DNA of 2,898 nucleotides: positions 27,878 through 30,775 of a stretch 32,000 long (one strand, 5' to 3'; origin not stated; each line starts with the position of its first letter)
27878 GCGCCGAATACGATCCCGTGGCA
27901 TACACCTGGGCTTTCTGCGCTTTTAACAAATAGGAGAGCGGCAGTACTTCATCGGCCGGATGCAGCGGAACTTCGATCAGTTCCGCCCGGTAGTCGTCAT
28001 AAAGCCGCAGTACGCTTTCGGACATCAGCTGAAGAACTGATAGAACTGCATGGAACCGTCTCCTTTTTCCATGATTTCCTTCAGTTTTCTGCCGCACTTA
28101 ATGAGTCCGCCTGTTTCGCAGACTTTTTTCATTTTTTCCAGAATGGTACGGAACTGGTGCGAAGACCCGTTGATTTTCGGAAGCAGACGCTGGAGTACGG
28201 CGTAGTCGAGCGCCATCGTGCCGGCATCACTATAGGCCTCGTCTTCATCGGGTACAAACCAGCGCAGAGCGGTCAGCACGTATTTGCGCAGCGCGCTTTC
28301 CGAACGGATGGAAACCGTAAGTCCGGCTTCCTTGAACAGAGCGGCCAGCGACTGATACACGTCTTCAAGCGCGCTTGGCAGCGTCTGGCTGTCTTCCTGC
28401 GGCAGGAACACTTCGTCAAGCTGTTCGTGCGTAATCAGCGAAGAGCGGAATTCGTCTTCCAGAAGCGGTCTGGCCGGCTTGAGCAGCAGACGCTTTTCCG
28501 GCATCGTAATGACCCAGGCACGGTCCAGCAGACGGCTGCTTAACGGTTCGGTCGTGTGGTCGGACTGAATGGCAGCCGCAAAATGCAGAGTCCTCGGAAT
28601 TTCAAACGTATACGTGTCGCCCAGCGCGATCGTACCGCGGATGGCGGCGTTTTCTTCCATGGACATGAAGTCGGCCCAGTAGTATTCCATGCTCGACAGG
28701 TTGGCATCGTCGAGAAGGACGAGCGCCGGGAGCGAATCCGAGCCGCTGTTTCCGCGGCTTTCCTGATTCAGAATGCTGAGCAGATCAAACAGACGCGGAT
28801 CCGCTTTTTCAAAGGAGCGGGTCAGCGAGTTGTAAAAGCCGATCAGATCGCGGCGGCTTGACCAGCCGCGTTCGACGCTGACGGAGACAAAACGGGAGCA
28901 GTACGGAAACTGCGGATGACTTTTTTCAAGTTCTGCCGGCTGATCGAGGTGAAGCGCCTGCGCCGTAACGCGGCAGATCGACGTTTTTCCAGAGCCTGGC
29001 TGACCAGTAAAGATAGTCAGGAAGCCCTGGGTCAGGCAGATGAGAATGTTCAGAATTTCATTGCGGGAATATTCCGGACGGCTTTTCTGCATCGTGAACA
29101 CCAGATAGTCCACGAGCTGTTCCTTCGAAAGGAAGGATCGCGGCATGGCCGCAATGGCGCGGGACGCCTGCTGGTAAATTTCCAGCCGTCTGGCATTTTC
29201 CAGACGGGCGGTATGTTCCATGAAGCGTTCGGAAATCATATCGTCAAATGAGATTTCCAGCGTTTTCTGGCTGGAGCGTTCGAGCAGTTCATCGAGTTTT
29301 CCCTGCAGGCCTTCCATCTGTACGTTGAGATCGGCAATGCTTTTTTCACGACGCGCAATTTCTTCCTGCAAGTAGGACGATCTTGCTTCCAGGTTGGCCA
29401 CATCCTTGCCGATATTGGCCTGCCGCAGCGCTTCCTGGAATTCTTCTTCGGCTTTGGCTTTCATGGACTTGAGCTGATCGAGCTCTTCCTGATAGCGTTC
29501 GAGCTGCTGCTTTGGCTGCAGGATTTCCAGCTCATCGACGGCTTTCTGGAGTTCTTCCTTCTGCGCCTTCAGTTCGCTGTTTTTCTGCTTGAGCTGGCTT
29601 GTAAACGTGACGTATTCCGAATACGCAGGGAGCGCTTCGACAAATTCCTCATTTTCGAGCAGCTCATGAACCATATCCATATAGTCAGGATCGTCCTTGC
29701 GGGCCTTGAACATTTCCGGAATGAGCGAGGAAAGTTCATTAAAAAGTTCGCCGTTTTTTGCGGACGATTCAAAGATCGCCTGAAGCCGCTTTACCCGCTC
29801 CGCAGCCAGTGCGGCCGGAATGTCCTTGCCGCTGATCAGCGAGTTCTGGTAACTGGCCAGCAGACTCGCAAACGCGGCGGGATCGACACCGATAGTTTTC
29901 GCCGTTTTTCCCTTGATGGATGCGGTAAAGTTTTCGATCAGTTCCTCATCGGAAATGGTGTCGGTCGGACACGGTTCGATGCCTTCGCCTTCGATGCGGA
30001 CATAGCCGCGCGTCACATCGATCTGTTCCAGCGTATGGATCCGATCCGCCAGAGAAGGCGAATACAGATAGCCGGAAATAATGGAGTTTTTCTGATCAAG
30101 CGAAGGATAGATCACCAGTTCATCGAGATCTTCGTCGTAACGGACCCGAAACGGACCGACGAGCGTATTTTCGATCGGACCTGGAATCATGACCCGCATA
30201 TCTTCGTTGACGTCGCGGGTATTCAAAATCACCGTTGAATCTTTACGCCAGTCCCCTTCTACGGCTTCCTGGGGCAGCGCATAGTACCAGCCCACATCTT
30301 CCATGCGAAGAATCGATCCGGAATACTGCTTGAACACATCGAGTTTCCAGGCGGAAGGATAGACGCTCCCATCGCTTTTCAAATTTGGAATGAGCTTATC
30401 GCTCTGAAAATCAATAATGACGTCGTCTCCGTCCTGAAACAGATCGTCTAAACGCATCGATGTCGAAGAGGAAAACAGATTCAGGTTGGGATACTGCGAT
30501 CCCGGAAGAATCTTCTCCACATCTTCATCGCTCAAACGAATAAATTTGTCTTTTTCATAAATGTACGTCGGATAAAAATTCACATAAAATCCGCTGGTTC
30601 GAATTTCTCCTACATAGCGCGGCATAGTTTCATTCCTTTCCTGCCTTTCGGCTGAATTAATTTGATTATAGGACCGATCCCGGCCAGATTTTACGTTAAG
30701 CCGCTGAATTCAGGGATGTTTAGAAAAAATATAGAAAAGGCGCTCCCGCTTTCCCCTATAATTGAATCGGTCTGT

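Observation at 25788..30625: Two-gene McrBC-derived module: coiled-coil AAA+ NTPase plus DUF2357-like PD-(D/E)xK nuclease, a candidate uncharacterised defence system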

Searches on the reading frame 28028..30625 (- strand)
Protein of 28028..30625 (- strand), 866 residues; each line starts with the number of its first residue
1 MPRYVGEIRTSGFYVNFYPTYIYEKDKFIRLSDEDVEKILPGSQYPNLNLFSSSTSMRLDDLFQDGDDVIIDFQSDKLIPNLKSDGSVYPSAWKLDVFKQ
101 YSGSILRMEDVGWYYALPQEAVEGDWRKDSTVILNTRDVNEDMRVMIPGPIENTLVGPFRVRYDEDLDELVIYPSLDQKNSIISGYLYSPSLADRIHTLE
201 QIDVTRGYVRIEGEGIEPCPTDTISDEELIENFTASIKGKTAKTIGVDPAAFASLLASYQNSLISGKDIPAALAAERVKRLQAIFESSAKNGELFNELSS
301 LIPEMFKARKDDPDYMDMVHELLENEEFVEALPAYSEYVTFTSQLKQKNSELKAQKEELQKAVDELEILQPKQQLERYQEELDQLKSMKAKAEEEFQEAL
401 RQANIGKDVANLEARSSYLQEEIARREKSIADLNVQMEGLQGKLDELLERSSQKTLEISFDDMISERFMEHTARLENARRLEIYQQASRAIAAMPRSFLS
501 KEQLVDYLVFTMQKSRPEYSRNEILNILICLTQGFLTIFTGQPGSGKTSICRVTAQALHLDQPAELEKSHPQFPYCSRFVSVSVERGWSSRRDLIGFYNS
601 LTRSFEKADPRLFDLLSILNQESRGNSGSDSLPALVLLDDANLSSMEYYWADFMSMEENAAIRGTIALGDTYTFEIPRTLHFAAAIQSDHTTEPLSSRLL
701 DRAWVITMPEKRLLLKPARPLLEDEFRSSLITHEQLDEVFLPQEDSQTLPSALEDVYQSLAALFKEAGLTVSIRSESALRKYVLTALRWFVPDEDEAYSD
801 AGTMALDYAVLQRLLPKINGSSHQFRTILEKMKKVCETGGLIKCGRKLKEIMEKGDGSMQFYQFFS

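Call 4: search_protein_families(library=pfam, proteins=[window:28028-30625:-], max_evalue=1)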
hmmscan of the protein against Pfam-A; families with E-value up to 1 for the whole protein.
window:28028-30625:- (866 aa): 12 families
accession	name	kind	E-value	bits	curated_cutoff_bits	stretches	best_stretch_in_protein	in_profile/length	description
PF13401.12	AAA_22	-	0.0012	19.6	27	1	537-642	8-94/130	AAA domain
PF13191.12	AAA_16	-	0.0088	17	32.6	1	540-656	30-149/167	AAA ATPase domain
PF00004.35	AAA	-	0.0098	16.8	21.2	1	538-560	2-24/131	ATPase family associated with various cellular activities (AAA)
PF12631.12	MnmE_helical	-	0.016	15.7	40.1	1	211-367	90-191/211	MnmE helical domain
PF24883.2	NPHP3_N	-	0.03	14.9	24.8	1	537-629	25-103/164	Nephrocystin 3, N-terminal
PF20720.3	nSTAND3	-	0.051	13.7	27.2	1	536-558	19-41/155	Novel STAND NTPase 3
PF10146.14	zf-C4H2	-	0.06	14.3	34.5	1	344-490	4-144/240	Zinc finger-containing protein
PF06414.18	Zeta_toxin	-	0.076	12.9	22.3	1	537-559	19-41/199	Zeta toxin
PF09674.15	DUF2400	-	0.083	13.4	25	0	727-794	85-154/225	Protein of unknown function (DUF2400)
PF13481.12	AAA_25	-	0.19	11.8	27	1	530-555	29-54/195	AAA domain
PF13479.12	AAA_24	-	0.22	11.8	27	0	326-412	111-183/195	AAA domain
PF00005.33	ABC_tran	-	0.46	11.5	25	0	528-559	5-36/137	ABC transporter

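Call 5: search_protein_families(library=padloc, proteins=[window:28028-30625:-], max_evalue=1)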
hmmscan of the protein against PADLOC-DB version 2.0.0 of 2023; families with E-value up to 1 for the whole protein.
window:28028-30625:- (866 aa): 14 families
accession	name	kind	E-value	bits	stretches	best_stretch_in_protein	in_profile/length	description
PDLC04547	PDC-M26A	-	1.7e-22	77.8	2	339-666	152-438/724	-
PDLC03859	LmuB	-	1.4e-05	22.5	1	320-455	374-474/611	-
PDLC00551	JetC2|JetC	-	3.6e-05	19.8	1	297-473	814-987/1365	DUF3584 domain; MukB-like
PDLC00582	JetC3|JetC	-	0.00016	17.6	1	304-458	745-897/1472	DUF3584 domain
PDLC03865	LmuB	-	0.00064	16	1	278-459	249-437/1007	-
PDLC04140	mad8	-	0.0012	16.4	1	533-616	26-81/314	mads_8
PDLC04895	PDC-S06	-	0.0018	14.9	1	307-431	349-475/784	-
PDLC00581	JetC3|JetC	-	0.0021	13.9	1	296-468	358-527/1473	DUF3584 domain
PDLC00550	JetC2|JetC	-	0.003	13.3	1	324-471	835-983/1355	DUF3584 domain; MukB-like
PDLC00299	PtuA1|PtuA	-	0.0063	13.5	1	336-438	231-326/535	AAA ATPase domain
PDLC03862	LmuB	-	0.0093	12.3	1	342-457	390-508/643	-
PDLC00519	JetC1|JetC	-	0.018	11.2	1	335-502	262-422/1097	DUF3584 domain; MukB-like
PDLC00518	JetC1|JetC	-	0.037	9.8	1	335-447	281-395/1112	DUF3584 domain; MukB-like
PDLC00025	DruG2|DruG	-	0.49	6.9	1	344-466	304-423/704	Unknown function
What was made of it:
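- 28025..30625 (-): Gene A: 866-aa CnuB/McrB-like coiled-coil AAA+ NTPase. PADLOC PDC-M26A 1.7e-22 (call 5).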

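Call 6: search_protein_families(library=ncbifam, proteins=[window:28028-30625:-], max_evalue=1)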
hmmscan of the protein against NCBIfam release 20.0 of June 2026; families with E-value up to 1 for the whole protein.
window:28028-30625:- (866 aa): 12 families
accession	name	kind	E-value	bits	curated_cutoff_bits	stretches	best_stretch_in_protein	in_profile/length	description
NF045487.1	ASRP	equivalog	0.00012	20.9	300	1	336-454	121-242/593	archaea-specific SMC-related protein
TIGR02397.1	dnaX_nterm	equivalog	0.0033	16.7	250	1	538-565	40-67/355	DNA polymerase III subunit gamma/tau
NF047565.1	PSM_export_PmtA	equivalog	0.018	14.3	350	1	521-558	14-51/282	phenol-soluble modulin export ABC transporter ATP-binding protein PmtA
NF002572.0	PRK02224.1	equivalog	0.03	12.6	1087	1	342-454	309-424/888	DNA double-strand break repair ATPase Rad50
NF043058.1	T4SS_LegC2C7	subfamily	0.048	12.6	350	1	343-478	160-296/348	LegC2/C7 family Dot/Icm T4SS effector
TIGR04211.1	SH3_and_anchor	equivalog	0.067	12.8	65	1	336-443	55-161/198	TIGR04211 family SH3 domain-containing protein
TIGR01448.2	helicase_RecD2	equivalog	0.077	11.1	500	1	482-558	273-355/713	SF1B family DNA helicase RecD2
TIGR00763.1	lon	equivalog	0.11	10.9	608.05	1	532-559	351-378/795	endopeptidase La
TIGR02757.1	TIGR02757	hypoth_equivalog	0.26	11.1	139.2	0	732-794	96-157/229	TIGR02757 family protein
NF009086.0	PRK12421.1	equivalog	0.35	9.7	318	1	283-372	167-255/389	ATP phosphoribosyltransferase regulatory subunit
NF033838.0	PspC_subgroup_1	exception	0.48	9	700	1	343-428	181-266/684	pneumococcal surface protein PspC, choline-binding form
NF004046.1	PRK05563.1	equivalog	0.92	8.3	400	0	538-560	41-63/567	DNA polymerase III subunit gamma/tau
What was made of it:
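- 29126..29878 (-): A residues ~250-500: long helices / coiled coil. Coiled-coil-type hits to SMC-related ASRP, Rad50, JetC and LmuB cover only this stretch (calls 5, 6).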

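Call 8: search_solved_structures(query=window:28028-30625:-, max_evalue=1, show_alignments=2)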
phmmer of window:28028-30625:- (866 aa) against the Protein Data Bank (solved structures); distinct sequences matched with E-value up to 1: 3.
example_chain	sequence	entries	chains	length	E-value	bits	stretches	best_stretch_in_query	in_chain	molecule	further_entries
3uk6_A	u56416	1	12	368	0.61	11.4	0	534-564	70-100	RuvB-like 2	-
6k0r_D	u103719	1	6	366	0.63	11.4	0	534-563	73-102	RuvB-like 2,RuvB-like 2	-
2xsz_D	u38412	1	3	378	0.68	11.3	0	534-563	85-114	RUVB-LIKE 2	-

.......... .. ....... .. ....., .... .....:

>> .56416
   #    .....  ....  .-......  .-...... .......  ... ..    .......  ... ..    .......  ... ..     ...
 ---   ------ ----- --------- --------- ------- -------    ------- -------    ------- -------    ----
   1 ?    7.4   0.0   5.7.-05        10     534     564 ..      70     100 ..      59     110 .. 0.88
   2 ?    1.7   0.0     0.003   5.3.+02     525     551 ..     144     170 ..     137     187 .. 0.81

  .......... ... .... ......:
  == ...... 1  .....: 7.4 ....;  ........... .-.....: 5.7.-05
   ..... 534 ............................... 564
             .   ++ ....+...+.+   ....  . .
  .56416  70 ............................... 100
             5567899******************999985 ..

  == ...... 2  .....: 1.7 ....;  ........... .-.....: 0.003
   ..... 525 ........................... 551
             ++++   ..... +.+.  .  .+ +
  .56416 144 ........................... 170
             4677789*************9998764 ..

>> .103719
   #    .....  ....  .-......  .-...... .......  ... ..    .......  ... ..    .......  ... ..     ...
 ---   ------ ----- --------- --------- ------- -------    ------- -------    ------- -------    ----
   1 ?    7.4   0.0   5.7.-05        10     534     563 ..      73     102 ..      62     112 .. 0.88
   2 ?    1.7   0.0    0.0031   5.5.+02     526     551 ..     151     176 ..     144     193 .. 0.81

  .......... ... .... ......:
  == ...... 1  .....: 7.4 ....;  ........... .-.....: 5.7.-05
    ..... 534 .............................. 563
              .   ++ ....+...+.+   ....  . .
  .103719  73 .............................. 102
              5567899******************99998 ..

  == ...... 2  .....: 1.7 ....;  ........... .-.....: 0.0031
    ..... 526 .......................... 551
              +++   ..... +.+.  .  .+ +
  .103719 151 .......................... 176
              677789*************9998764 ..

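Call 10: find_homologous_proteins(query=window:28028-30625:-)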
Query window:28028-30625:- (866 aa): 5 proteins with E <= 0.001 among 8000 candidates.
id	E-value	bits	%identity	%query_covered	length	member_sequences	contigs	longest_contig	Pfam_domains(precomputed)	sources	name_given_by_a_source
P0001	0.0e+0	1917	99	100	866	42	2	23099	-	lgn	-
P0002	0.0e+0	1022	54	100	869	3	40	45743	-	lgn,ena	-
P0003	5.6e-296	1002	53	100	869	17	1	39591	-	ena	-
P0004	2.5e-284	964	53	100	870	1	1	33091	-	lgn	-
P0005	3.0e-9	54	24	52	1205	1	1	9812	-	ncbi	ncbi:MAG: hypothetical protein ABMB14_08455 [Myxococcota bacterium]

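Call 20: search_solved_structures(query=A1, max_evalue=10, show_alignments=3)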
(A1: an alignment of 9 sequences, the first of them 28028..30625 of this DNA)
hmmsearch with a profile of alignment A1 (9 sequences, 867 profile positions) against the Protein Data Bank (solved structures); distinct sequences matched with E-value up to 10: 276 (the best 60 are shown).
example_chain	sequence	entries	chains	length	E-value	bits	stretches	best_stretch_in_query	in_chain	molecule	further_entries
6d00_1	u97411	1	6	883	0.00058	21.4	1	346-520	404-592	Calcarisporiella thermophila Hsp104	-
6azy_A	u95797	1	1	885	0.0006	21.4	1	346-520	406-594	Heat shock protein Hsp104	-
7ksl_C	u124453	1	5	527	0.0013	20.2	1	534-563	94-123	Lon protease homolog, mitochondrial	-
7ksm_A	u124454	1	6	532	0.0013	20.2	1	534-563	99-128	Lon protease homolog, mitochondrial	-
7krz_A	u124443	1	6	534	0.0013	20.2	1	534-563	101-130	Lon protease homolog, mitochondrial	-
9lur_A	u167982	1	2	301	0.0023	19.4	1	540-561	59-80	ESX-1 secretion system protein EccA1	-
4xgu_A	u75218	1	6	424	0.0025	19.3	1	536-567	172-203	Putative pachytene checkpoint protein 2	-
8qox_B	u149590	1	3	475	0.0026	19.3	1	341-449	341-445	Conserved membrane protein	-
1t9h_A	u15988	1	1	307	0.0026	19.3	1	531-584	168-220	Probable GTPase engC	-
3tnu_B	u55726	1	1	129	0.0027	19.2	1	328-426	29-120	Keratin, type II cytoskeletal 5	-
4zry_B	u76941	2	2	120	0.0037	18.7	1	336-424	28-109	Keratin, type II cytoskeletal 1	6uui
6jfv_B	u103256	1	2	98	0.0056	18.1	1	336-426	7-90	Keratin, type II cytoskeletal 5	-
8ojl_A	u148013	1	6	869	0.0056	18.1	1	397-563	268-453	Lon protease homolog, mitochondrial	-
2zqm_A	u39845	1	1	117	0.0081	17.6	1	346-450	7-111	Prefoldin beta subunit 1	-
22ib_A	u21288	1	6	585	0.0097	17.3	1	413-563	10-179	Lon protease homolog, mitochondrial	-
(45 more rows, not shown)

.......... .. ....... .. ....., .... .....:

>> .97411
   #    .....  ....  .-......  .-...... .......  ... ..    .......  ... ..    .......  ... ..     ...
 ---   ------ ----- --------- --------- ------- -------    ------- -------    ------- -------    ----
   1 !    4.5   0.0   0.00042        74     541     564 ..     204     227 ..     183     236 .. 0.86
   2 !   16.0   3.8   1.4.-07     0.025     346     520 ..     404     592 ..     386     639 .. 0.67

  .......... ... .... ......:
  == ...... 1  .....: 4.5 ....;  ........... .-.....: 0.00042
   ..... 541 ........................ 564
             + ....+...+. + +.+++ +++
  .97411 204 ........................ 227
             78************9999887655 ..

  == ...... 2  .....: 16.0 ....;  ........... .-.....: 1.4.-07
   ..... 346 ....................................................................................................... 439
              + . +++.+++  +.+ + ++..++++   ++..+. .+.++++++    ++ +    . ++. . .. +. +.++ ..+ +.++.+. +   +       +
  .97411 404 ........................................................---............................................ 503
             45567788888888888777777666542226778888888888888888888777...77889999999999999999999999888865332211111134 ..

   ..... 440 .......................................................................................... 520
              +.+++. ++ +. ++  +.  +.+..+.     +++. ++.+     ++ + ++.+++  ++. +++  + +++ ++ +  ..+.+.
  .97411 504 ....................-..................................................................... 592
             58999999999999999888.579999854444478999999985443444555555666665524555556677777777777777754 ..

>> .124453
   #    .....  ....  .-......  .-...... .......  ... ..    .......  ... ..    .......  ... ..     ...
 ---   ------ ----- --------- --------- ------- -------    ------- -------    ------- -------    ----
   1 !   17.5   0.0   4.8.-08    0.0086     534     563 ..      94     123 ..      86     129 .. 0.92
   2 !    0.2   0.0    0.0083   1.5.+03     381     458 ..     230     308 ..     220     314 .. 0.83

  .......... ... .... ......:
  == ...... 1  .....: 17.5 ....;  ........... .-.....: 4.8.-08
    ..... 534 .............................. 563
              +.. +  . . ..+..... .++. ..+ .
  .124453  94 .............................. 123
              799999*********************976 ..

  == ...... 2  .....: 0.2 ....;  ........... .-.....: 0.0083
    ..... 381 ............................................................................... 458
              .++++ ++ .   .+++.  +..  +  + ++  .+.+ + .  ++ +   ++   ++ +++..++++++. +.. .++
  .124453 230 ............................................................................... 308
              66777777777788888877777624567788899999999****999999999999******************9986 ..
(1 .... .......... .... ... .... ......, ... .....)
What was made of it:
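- On CoCoNuT (NxD clade of McrB GTPases with coiled coils): Coiled-coil family hits are restricted to residues ~280-500 (calls 5, 6, 20).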

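Call 26: find_homologous_proteins(query=A1, max_evalue=0.001)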
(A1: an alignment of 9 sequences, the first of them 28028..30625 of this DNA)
Query A1 (9 sequences) (866 aa, profile of the alignment): 4 proteins with E <= 0.001 among 8000 candidates.
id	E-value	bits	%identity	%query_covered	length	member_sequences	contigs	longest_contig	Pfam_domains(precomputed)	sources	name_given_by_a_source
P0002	0.0e+0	1375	54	100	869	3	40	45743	-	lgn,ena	-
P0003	0.0e+0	1372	53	100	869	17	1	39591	-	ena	-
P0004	0.0e+0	1350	53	100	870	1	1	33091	-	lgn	-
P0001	0.0e+0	1312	99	100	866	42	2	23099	-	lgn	-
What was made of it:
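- Tried and rejected: It was probably swamped by coiled-coil words (call 26).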

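Call 28: find_related_loci(query=A1, collection=genome_contigs, flank=6000)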
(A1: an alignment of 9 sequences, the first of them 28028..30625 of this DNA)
Query A1 (866 aa) in genome_contigs; peptide patterns used: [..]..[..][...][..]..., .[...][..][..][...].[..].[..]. (x = any residue, [..] = any of these).
196 stretches matched a pattern; 167 encode a relative of the query (tblastn E <= 1e-3); the best 80 are kept; 80 distinct loci.
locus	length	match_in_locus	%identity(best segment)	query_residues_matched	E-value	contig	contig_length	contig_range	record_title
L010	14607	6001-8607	53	1-866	0e+0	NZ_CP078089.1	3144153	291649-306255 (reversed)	Allobaculum mucilyticum strain 128 chromosome, complete genome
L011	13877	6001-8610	47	1-865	0e+0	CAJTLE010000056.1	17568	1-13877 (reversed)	MAG TPA_asm: uncultured Allobaculum sp. isolate MGBC100415 genome assembly, contig: MGBC100415.56, whole genome shotgun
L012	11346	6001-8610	46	1-865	0e+0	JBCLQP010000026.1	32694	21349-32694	Erysipelotrichaceae bacterium 51-3 voucher GPTB0111 scaffold26, whole genome shotgun sequence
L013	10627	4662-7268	46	1-865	0e+0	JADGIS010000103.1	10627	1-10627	Erysipelotrichaceae bacterium RD49 NODE_103_length_10627_cov_72.431238, whole genome shotgun sequence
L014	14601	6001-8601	41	1-866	0e+0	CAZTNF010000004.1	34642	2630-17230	MAG TPA_asm: uncultured Erysipelotrichaceae bacterium isolate SRP199465_co2_57 genome assembly, contig: NODE_2946_length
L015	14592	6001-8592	39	1-866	0e+0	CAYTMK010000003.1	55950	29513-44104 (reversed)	MAG TPA_asm: uncultured Erysipelotrichaceae bacterium isolate SRP199465_co2_109 genome assembly, contig: NODE_1087_lengt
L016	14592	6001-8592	32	1-866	1e-152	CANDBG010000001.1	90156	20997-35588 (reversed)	MAG TPA_asm: uncultured Oscillibacter sp. isolate ERR6760113_bin.57_metawrap_v1.3_MAG genome assembly, contig: ERZ128028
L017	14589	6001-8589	31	1-866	7e-148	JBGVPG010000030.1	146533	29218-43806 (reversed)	MAG: Eubacteriales bacterium isolate fecal_MAG_193 fecal_MAG_193_contig_0030, whole genome shotgun sequence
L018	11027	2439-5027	30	1-866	4e-147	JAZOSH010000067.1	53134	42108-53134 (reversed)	MAG: Eubacteriales bacterium isolate T1900045546_YK20190240.MAGScoT_cleanbin_000004 SGB_7845_k141_2734728, whole genome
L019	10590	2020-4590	32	1-866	4e-135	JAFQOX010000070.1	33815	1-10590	MAG: Clostridia bacterium isolate RGIG2017 Goat_Colon-1__c376822, whole genome shotgun sequence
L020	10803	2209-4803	31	1-866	9e-132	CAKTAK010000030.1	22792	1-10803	MAG: uncultured Oscillospiraceae bacterium isolate REFINED_METABAT215_TOP10_CONTIGS_1500_ASSEMBLY_K77_MERGED__Hadza_MoBi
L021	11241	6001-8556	32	1-866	2e-131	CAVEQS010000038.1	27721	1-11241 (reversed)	bacterium isolate G02653-L1_cleanbin_000002 genome assembly, contig: Spades_G02653-L1_contig_1202, whole genome shotgun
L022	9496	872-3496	31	1-866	1e-129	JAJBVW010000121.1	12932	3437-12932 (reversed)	MAG: Oscillospiraceae bacterium isolate U_127220 U_127220=NODE_750_length_12932_cov_5.966685, whole genome shotgun seque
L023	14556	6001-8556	32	1-866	1e-133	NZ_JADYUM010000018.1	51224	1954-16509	Pseudoflavonifractor phocaeensis strain An858 An858_NODE_18_length_51224_cov_25.950930_pilon, whole genome shotgun seque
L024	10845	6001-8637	30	1-866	6e-126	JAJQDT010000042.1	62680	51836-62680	MAG: Lachnospiraceae bacterium isolate MI.11_2 NODE_48_length_62680_cov_35.479633, whole genome shotgun sequence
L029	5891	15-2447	30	58-866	9e-122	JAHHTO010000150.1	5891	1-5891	MAG: Schaedlerella sp. isolate MAG084 MAG084_150, whole genome shotgun sequence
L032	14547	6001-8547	29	4-866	6e-119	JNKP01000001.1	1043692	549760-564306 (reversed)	Lachnospiraceae bacterium P6A3 T516DRAFT_scaffold00001.1_C, whole genome shotgun sequence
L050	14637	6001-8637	30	1-866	5e-123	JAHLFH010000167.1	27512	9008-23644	MAG: Candidatus Faecalibacterium intestinavium isolate 742 E6M82__C449504_L27512, whole genome shotgun sequence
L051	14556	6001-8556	33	1-866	9e-136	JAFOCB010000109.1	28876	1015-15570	MAG: Clostridia bacterium isolate RGIG331 Dairy_cattle_Colon-2__c471002, whole genome shotgun sequence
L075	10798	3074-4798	32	277-865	6e-85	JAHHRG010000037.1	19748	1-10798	MAG: Sutterella sp. isolate MAG024 MAG024_37, whole genome shotgun sequence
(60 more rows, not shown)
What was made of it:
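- The distribution across species is patchy: 167 of about 185,000 species genomes (call 28).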
